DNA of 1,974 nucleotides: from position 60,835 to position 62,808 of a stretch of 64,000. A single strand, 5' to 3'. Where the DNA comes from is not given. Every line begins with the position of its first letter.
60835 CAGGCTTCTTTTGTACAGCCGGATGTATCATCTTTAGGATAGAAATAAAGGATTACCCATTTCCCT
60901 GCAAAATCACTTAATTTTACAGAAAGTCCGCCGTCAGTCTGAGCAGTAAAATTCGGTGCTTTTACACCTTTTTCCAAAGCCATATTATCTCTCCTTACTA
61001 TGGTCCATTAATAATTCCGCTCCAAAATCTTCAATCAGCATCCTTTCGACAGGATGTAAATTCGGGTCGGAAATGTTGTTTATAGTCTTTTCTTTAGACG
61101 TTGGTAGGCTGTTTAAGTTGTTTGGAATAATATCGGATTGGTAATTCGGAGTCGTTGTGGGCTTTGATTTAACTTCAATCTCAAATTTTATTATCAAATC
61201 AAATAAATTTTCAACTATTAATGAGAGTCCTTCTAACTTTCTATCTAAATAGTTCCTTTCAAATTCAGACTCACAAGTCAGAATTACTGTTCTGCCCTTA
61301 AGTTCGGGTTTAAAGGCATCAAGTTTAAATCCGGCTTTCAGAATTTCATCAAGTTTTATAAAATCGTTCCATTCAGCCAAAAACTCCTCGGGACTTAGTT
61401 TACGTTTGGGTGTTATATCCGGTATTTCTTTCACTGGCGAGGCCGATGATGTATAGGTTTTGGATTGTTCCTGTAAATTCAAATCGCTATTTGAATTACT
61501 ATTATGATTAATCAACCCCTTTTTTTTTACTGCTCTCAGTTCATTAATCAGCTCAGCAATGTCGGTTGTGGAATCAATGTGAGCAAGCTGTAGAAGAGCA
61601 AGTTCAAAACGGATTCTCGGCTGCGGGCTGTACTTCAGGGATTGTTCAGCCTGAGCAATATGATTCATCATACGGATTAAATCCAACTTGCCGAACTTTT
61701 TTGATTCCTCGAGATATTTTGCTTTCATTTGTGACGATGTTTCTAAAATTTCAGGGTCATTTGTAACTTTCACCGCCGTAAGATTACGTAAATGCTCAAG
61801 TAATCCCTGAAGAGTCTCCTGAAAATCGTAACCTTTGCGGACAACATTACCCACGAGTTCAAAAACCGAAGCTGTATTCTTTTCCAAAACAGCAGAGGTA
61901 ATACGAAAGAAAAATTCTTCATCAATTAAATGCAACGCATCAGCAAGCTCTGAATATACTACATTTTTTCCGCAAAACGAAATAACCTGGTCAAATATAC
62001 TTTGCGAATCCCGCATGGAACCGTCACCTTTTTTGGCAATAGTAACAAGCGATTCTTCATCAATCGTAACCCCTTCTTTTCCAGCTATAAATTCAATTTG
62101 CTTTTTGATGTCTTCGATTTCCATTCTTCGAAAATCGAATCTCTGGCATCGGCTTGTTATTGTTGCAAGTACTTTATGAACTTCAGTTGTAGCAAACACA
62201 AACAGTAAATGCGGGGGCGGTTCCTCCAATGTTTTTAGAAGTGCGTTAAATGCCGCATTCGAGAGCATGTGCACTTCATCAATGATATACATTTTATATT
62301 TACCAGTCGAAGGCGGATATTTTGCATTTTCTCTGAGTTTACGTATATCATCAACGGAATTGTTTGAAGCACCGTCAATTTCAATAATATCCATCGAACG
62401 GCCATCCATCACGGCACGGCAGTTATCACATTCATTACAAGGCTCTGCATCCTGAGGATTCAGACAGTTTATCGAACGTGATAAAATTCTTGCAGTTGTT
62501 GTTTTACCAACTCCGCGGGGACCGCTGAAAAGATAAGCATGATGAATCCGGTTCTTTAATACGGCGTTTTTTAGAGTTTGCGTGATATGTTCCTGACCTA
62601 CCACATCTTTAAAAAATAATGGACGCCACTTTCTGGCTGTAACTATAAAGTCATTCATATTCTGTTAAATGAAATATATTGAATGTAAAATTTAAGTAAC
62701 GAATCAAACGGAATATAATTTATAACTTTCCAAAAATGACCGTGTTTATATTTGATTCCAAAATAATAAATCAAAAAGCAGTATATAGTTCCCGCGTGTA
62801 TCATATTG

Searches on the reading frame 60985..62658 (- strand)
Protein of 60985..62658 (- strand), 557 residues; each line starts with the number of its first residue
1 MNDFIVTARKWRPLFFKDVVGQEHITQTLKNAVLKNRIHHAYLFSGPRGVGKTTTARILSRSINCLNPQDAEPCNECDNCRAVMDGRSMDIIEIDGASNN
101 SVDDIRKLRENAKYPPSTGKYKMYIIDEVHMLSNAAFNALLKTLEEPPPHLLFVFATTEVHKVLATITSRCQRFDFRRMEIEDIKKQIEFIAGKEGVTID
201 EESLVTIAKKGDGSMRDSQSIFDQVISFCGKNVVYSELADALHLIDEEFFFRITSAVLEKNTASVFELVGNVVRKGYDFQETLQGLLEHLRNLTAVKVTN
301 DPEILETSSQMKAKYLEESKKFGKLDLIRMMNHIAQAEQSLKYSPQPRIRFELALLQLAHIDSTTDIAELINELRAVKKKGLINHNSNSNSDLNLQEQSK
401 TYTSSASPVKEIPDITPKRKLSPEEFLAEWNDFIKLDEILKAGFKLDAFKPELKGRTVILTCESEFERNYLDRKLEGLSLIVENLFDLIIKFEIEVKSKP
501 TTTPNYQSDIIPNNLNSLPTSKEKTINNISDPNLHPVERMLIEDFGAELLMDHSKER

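Call 96: find_encoding_contigs(protein=window:60985-62658:-, flank=10000, max_places=2)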
Protein window:60985-62658:- (557 aa): 3 contigs read that carry it; 1 place shown.
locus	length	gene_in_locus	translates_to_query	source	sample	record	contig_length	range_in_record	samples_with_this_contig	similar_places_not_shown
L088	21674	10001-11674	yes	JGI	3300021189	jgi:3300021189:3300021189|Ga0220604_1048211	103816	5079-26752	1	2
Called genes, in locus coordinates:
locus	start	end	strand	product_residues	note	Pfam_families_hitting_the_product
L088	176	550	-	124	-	PF01850:PIN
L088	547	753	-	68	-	-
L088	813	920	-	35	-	-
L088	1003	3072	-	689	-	PF13191:AAA_16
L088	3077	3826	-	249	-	PF00149:Metallophos, PF12850:Metallophos_2 (faint)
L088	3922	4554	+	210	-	PF00293:NUDIX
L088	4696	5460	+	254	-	PF03544:TonB_C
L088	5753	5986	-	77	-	PF18498:DUF5618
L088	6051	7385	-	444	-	PF06452:CBM9_1 (weak)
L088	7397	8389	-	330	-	PF00294:PfkB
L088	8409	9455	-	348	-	PF01820:Dala_Dala_lig_N, PF07478:Dala_Dala_lig_C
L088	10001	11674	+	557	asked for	PF03215:Rad17 (faint), PF05496:RuvB_N (faint), PF13177:DNA_pol3_delta2, PF00004:AAA, PF22608:DNAX_ATPase_lid, PF12169:DNA_pol3_gamma3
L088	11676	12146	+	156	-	PF00578:AhpC-TSA, PF08534:Redoxin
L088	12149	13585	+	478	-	PF01026:TatD_DNase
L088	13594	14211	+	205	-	PF14681:UPRTase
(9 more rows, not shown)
